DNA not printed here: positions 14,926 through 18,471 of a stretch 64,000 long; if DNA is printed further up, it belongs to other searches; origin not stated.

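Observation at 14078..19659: Compact three-gene locus for a glycosaminoglycan-like exopolysaccharide (HAS/NodC-type synthase, lyase-deacetylase fusion, secreted jelly-roll protein) in a reduced genome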

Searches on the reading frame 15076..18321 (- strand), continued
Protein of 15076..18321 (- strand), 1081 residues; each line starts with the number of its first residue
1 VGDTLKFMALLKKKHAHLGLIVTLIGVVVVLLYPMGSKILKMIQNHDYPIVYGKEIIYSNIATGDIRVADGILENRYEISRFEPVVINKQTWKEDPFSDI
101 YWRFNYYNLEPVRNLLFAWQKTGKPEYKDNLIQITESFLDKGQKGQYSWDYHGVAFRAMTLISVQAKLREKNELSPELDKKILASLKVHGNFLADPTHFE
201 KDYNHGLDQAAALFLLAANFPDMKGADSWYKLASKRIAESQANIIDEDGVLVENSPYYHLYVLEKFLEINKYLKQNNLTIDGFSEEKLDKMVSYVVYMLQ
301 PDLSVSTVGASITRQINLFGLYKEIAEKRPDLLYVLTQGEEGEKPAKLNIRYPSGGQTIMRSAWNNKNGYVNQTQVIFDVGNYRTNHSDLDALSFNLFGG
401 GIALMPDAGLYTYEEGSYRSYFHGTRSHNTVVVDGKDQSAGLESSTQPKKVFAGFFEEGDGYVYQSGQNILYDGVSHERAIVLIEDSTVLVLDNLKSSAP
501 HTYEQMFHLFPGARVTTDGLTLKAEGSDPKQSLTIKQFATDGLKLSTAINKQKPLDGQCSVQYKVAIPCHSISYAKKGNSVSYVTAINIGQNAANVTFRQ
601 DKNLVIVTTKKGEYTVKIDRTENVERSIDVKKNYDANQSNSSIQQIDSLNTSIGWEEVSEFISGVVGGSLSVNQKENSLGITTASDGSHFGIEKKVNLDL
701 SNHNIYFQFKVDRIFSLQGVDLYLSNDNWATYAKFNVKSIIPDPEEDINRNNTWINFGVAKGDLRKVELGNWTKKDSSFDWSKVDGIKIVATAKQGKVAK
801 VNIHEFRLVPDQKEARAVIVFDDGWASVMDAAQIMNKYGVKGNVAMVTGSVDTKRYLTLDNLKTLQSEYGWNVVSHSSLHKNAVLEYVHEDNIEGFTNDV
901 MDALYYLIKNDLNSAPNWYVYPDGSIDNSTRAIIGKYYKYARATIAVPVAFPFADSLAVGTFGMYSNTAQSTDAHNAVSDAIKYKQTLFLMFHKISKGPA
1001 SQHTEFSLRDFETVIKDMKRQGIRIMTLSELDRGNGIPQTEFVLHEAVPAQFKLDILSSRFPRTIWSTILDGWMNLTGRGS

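Call 65: fold_search(model_id=the predicted structure, library=pdb)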
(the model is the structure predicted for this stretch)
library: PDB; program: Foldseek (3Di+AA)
matches with E <= 10: 963; with E <= 0.001: 91
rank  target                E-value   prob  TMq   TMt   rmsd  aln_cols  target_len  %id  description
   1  4mmi                  5.2e-29  1.00  0.42  0.68   5.3       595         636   18  Crystal structure of heparan sulfate lyase HepC mutant from Pedobacter heparinus (released 2014-01-29)
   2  4mmh                  6.3e-29  1.00  0.41  0.65   5.5       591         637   19  Crystal structure of heparan sulfate lyase HepC from Pedobacter heparinus (released 2014-01-29)
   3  5jmd                  1.2e-28  1.00  0.42  0.67  10.6       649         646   17  Heparinase III-BT4657 gene product, Methylated Lysines (released 2016-05-25)
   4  4fnv                  1.4e-26  1.00  0.44  0.70  10.3       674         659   19  Crystal Structure of Heparinase III (released 2012-11-28)
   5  5jmf                  3.1e-26  1.00  0.42  0.68  10.4       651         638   17  Heparinase III-BT4657 gene product (released 2016-05-25)
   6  6jp4_A                4.9e-21  1.00  0.40  0.55  22.9       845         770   14  Crystal structure of the catalytic domain of a multi-domain alginate lyase Dp0100 from thermophilic bacterium Defluvii (released 2019-10-30)
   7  6jpn_A                1.9e-20  1.00  0.41  0.57  22.6       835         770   14  Crystal structure of the catalytic domain of a multi-domain alginate lyase Dp0100 from thermophilic bacterium Defluvii (released 2019-10-30)
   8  6lja_A                3.2e-19  1.00  0.38  0.48  14.8       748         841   14  Crystal Structure of exoHep from Bacteroides intestinalis DSM 17393 complexed with disaccharide product (released 2020-12-23)
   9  9irq_A                3.4e-19  1.00  0.37  0.53  10.3       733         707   14  Alginate lyase (Microbulbifer sp. ALW1) (released 2025-01-22)
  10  6ljl_A                2.9e-18  1.00  0.38  0.48  16.9       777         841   14  Crystal Structure of exoHep-Y390A/H555A complexed with a tetrasaccharide substrate (released 2020-12-23)
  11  3a0o_B                6.2e-18  1.00  0.38  0.53   6.1       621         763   15  Crystal structure of alginate lyase from Agrobacterium tumefaciens C58 (released 2010-03-31)
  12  3afl_A                1.1e-17  1.00  0.40  0.55   5.3       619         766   14  Crystal structure of exotype alginate lyase Atu3025 H531A complexed with alginate trisaccharide (released 2010-04-28)
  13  8khw                  1.2e-17  1.00  0.40  0.69   5.1       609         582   14  The crystal structure of glycosaminoglycan lyase GAGase VII (released 2024-09-04)
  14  8bdd_A                1.5e-17  1.00  0.39  0.56   9.2       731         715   12  Crystal structure of Bacteroides ovatus CP926 PL17 alginate lyase (released 2023-08-30)
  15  4ok4_A                2.4e-17  1.00  0.38  0.56   7.8       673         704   14  Crystal Structure of Alg17c Mutant H202L (released 2014-01-29)
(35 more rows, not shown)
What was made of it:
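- On PL12 heparinase III-like lyase: Foldseek 4mmi/4mmh/5jmd/4fnv, E 5e-29 to 1e-26, TM (target) 0.65-0.70 (call 65).
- All structural neighbours are uronate C5 lyases or epimerases (call 65). Every structural neighbour acts at uronate C5 (call 65).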

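Call 69: find_related_loci(query=A4, collection=genome_contigs, flank=8000)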
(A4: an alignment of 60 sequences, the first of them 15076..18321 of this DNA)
Query A4 (1081 aa) in genome_contigs; peptide patterns used: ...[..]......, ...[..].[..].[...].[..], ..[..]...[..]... (x = any residue, [..] = any of these).
600 stretches matched a pattern (row limit reached: there are more); 582 encode a relative of the query (tblastn E <= 1e-3); the best 80 are kept; 79 distinct loci.
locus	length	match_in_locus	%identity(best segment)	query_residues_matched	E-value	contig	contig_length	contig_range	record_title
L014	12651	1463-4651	61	8-1076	0e+0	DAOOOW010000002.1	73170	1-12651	MAG TPA_asm: bacterium isolate AMR_MDS_2613 NODE_381_length_73170_cov_38.254161, whole genome shotgun sequence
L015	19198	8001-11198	59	7-1080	0e+0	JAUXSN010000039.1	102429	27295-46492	MAG: Candidatus Moraniibacteriota bacterium isolate C12_metabat.bin.94 C12_k141_417505, whole genome shotgun sequence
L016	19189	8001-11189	59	2-1073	0e+0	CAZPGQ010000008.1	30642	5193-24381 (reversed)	MAG TPA_asm: uncultured Candidatus Saccharibacteria bacterium isolate SRP219642_co7_231 genome assembly, contig: NODE_20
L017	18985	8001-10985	41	53-1056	0e+0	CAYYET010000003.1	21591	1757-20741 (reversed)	MAG TPA_asm: uncultured Bdellovibrionales bacterium isolate SRP135725_co1_601 genome assembly, contig: NODE_3007_length_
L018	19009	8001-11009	42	53-1056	0e+0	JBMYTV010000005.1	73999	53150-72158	MAG: Patescibacteria group bacterium isolate ME_XS_2211_2_bin_44 ME_XS_2211_2_bin_44_4, whole genome shotgun sequence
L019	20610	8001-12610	39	53-1065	0e+0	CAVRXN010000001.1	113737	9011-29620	MAG: uncultured bacterium isolate MFD02248.bin.2.6 genome assembly, contig: contig_36054, whole genome shotgun sequence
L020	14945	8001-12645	39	51-1056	0e+0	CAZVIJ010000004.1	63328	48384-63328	MAG TPA_asm: uncultured Candidatus Saccharibacteria bacterium isolate SRP257259_co1_129 genome assembly, contig: NODE_42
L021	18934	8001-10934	41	53-1056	0e+0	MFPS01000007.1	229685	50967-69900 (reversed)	MAG: Candidatus Magasanikbacteria bacterium RIFCSPHIGHO2_01_FULL_33_34 rifcsphigho2_01_scaffold_38, whole genome shotgun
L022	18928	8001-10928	38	53-1039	0e+0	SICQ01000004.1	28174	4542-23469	MAG: Candidatus Ryanbacteria bacterium isolate Baikal-deep-G209 BACOMB-C7629, whole genome shotgun sequence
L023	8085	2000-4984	38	46-1076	0e+0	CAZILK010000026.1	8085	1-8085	MAG TPA_asm: uncultured Candidatus Saccharibacteria bacterium isolate SRP342105_co1_447 genome assembly, contig: NODE_12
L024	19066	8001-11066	36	48-1065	0e+0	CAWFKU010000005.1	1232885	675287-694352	MAG: uncultured Actinomycetota bacterium isolate MFD06435.bin.1.213 genome assembly, contig: contig_34855, whole genome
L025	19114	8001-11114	35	48-1073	0e+0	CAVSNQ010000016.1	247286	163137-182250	MAG: uncultured Actinomycetota bacterium isolate MFD03399.bin.1.157 genome assembly, contig: contig_5518, whole genome s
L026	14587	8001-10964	33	53-1058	0e+0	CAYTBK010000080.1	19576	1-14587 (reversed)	MAG TPA_asm: uncultured Acidobacteriota bacterium isolate SRP220891_co2_264 genome assembly, contig: NODE_4365_length_19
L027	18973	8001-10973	35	48-1038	0e+0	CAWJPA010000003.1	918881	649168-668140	MAG: uncultured Actinomycetota bacterium isolate MFD04463.bin.1.235 genome assembly, contig: contig_38596, whole genome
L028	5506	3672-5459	50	34-619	0e+0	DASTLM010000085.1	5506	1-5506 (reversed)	MAG TPA_asm: Dehalococcoidia bacterium isolate SMAG_U2862 k141_2284939, whole genome shotgun sequence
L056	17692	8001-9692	34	50-618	2e-101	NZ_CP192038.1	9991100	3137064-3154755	Actinoplanes sp. CA-030573 chromosome, complete genome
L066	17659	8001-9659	35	43-595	3e-96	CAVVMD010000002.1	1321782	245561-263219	MAG: uncultured Solirubrobacterales bacterium isolate MFD03399.bin.1.177 genome assembly, contig: contig_4954, whole gen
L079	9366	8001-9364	43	15-475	9e-75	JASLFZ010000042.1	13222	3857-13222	MAG: Candidatus Saccharimonadales bacterium isolate SHSU.bins.393 k141_16572103, whole genome shotgun sequence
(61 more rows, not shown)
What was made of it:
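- The wider family occurs across phyla (call 69).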

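Call 72: search_protein_families(library=pfam, proteins=[L024:1859-3442:+, L024:3211-4698:+, L024:4982-6241:+, L024:6238-7677:+, L024:7662-11087:+, L024:11187-12149:+, L024:12186-13181:+, L024:13269-14573:+, L024:14705-15544:+, L024:15563-16477:+], max_evalue=0.0001)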
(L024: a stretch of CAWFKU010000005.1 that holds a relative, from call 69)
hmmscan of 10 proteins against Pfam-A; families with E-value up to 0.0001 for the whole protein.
L024:1859-3442:+ (527 aa): 6 families
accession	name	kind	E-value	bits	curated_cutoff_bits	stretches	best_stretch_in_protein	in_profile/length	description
PF01078.27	Mg_chelatase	-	1.6e-80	269.8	20.3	1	211-416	1-204/207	Magnesium chelatase, subunit ChlI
PF13541.12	ChlI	-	4.2e-37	127.2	27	1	21-143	1-121/121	Subunit ChlI of Mg-chelatase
PF13335.12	Mg_chelatase_C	-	4.5e-20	72.5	26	1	427-520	2-92/94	Magnesium chelatase, subunit ChlI C-terminal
PF00493.29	MCM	-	3.3e-09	36.6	23.3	1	308-371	111-174/224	MCM P-loop domain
PF07728.20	AAA_5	-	7.8e-08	32.9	22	0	234-256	1-23/139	AAA domain (dynein-related subfamily)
PF05362.19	Lon_C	-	6.5e-05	23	21.1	1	14-152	38-181/205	Lon protease (S16) C-terminal proteolytic domain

L024:3211-4698:+ (495 aa): 2 families
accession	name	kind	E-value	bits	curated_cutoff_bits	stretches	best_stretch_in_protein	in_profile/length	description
PF02481.21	DNA_processg_A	-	5.5e-66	222.2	29.6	1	175-381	2-207/212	DNA recombination-mediator protein A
PF18306.6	LDcluster4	-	2.2e-06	27.8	26.3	1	220-279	3-63/151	SLOG cluster4 family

L024:4982-6241:+ (419 aa): 4 families
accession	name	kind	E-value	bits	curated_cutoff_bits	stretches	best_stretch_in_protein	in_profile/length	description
PF03721.20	UDPG_MGDP_dh_N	-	4.1e-35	121.5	27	1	5-182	3-183/187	UDP-glucose/GDP-mannose dehydrogenase family, NAD binding domain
PF00984.24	UDPG_MGDP_dh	-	4.3e-32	110.5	25.4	1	200-291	1-93/94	UDP-glucose/GDP-mannose dehydrogenase family, central domain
PF03720.21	UDPG_MGDP_dh_C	-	8.2e-16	58.7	30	1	318-409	1-99/103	UDP-glucose/GDP-mannose dehydrogenase family, UDP binding domain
PF03446.21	NAD_binding_2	-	3.3e-05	24.4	21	0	7-136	4-110/161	NAD binding domain of 6-phosphogluconate dehydrogenase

L024:6238-7677:+ (479 aa): 5 families
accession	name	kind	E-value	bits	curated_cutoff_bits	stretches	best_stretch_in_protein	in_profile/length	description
PF00535.33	Glycos_transf_2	-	5.1e-28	98.5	23.3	1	112-270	1-158/168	Glycosyl transferase family 2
PF13641.12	Glyco_tranf_2_3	-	5.7e-19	69.5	27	1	111-287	3-176/230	Glycosyltransferase like family 2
PF03142.21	Chitin_synth_2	-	3.1e-13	49.7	27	1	190-276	203-289/527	Chitin synthase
PF13632.12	Glyco_trans_2_3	-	1e-07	32.4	27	1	191-410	1-187/198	Glycosyl transferase family group 2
PF10111.15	Glyco_tranf_2_2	-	4.6e-05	23.5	27.3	1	115-210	6-103/276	Glycosyltransferase like family 2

L024:7662-11087:+ (1141 aa): 3 families
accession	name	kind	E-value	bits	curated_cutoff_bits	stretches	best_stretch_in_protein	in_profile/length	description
PF07940.18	Hepar_II_III_C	-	2.9e-24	86.3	24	1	414-583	2-180/237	Heparinase II/III-like, C-terminal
PF16889.11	Hepar_II_III_N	-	3e-12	47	22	1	139-390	65-327/340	Heparinase II/III N-terminus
PF01522.26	Polysacc_deac_1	-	2.3e-06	28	23.1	1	867-992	5-118/124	Polysaccharide deacetylase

L024:11187-12149:+ (320 aa): 1 family
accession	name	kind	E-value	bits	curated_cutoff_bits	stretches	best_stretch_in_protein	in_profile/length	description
PF13385.13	Laminin_G_3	-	1.9e-14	54.5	27.6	1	130-311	1-151/151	Concanavalin A-like lectin/glucanases superfamily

L024:12186-13181:+ (331 aa): 2 families
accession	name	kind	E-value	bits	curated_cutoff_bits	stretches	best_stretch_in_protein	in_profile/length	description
PF00589.27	Phage_integrase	-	5.7e-42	143.8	27.1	1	163-316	18-169/172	Phage integrase family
PF02899.23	Phage_int_SAM_1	-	3.8e-16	59.6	22.3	1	32-114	2-83/83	Phage integrase, N-terminal SAM-like domain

L024:13269-14573:+ (434 aa): 1 family
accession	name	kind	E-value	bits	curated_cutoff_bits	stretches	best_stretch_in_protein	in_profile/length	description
PF00318.25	Ribosomal_S2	-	1.4e-97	325.6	26.1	1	68-284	1-216/216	Ribosomal protein S2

L024:14705-15544:+ (279 aa): 1 family
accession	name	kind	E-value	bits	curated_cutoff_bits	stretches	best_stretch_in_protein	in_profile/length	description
PF00889.24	EF_TS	-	1.1e-59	201.9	27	1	72-277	1-204/204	Elongation factor TS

L024:15563-16477:+ (304 aa): 1 family
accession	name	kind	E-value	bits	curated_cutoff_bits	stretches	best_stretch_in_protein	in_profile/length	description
PF00696.33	AA_kinase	-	8.8e-35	121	24.9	1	66-274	2-234/234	Amino acid kinase family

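Call 73: search_protein_families(library=pfam, proteins=[L056:1188-2639:+, L056:2219-3793:-, L056:4233-5963:+, L056:6414-7679:+, L056:7818-9791:+, L056:9778-11223:+, L056:11327-12331:+, L056:12235-13080:+, L056:13077-14897:+, L056:16092-17609:+], max_evalue=0.0001)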
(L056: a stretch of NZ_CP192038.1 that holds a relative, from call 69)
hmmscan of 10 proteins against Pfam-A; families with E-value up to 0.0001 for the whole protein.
L056:1188-2639:+ (483 aa): 1 family
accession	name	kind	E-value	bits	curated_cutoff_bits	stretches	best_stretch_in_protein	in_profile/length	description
PF14224.11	DUF4331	-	1.9e-155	518.7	27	1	53-475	1-421/421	Domain of unknown function (DUF4331)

L056:2219-3793:- (524 aa): 0 families

L056:4233-5963:+ (576 aa): 0 families

L056:6414-7679:+ (421 aa): 0 families

L056:7818-9791:+ (657 aa): 2 families
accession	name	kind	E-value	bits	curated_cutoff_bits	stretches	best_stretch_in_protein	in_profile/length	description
PF07940.18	Hepar_II_III_C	-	1.4e-24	87.4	24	1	370-578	8-217/237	Heparinase II/III-like, C-terminal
PF16889.11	Hepar_II_III_N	-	4.2e-12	46.5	22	1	82-349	63-333/340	Heparinase II/III N-terminus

L056:9778-11223:+ (481 aa): 7 families
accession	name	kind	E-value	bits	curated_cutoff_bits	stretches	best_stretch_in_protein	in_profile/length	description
PF00535.33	Glycos_transf_2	-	7.1e-29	101.3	23.3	1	114-279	2-166/168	Glycosyl transferase family 2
PF13641.12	Glyco_tranf_2_3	-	9.5e-20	72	27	1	119-365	10-228/230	Glycosyltransferase like family 2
PF03142.21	Chitin_synth_2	-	1.9e-14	53.6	27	1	190-373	202-379/527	Chitin synthase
PF13632.12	Glyco_trans_2_3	-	1.8e-11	44.7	27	1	194-420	3-195/198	Glycosyl transferase family group 2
PF10111.15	Glyco_tranf_2_2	-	5.5e-06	26.5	27.3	1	122-211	12-103/276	Glycosyltransferase like family 2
PF13506.12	Glyco_transf_21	-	1e-05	25.5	21.7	0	177-277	18-114/174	Glycosyl transferase family 21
PF13704.12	Glyco_tranf_2_4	-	2.8e-05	24.9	27.5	1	119-202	1-84/98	Glycosyl transferase family 2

L056:11327-12331:+ (334 aa): 1 family
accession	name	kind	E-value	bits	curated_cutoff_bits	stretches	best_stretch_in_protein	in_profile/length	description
PF01522.26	Polysacc_deac_1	-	1e-06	29.1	23.1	1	133-265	4-105/124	Polysaccharide deacetylase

L056:12235-13080:+ (281 aa): 0 families

L056:13077-14897:+ (606 aa): 1 family
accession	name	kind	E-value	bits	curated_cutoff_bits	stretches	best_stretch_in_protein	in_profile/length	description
PF01522.26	Polysacc_deac_1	-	4.9e-13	49.6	23.1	1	87-204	7-122/124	Polysaccharide deacetylase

L056:16092-17609:+ (505 aa): 2 families
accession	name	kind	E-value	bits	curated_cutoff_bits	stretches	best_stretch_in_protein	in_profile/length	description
PF13546.12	DDE_5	-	9.7e-61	206.1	27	1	24-289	1-271/272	DDE superfamily endonuclease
PF01609.27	DDE_Tnp_1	-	2.2e-05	24.7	23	1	177-390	62-198/200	Transposase DDE domain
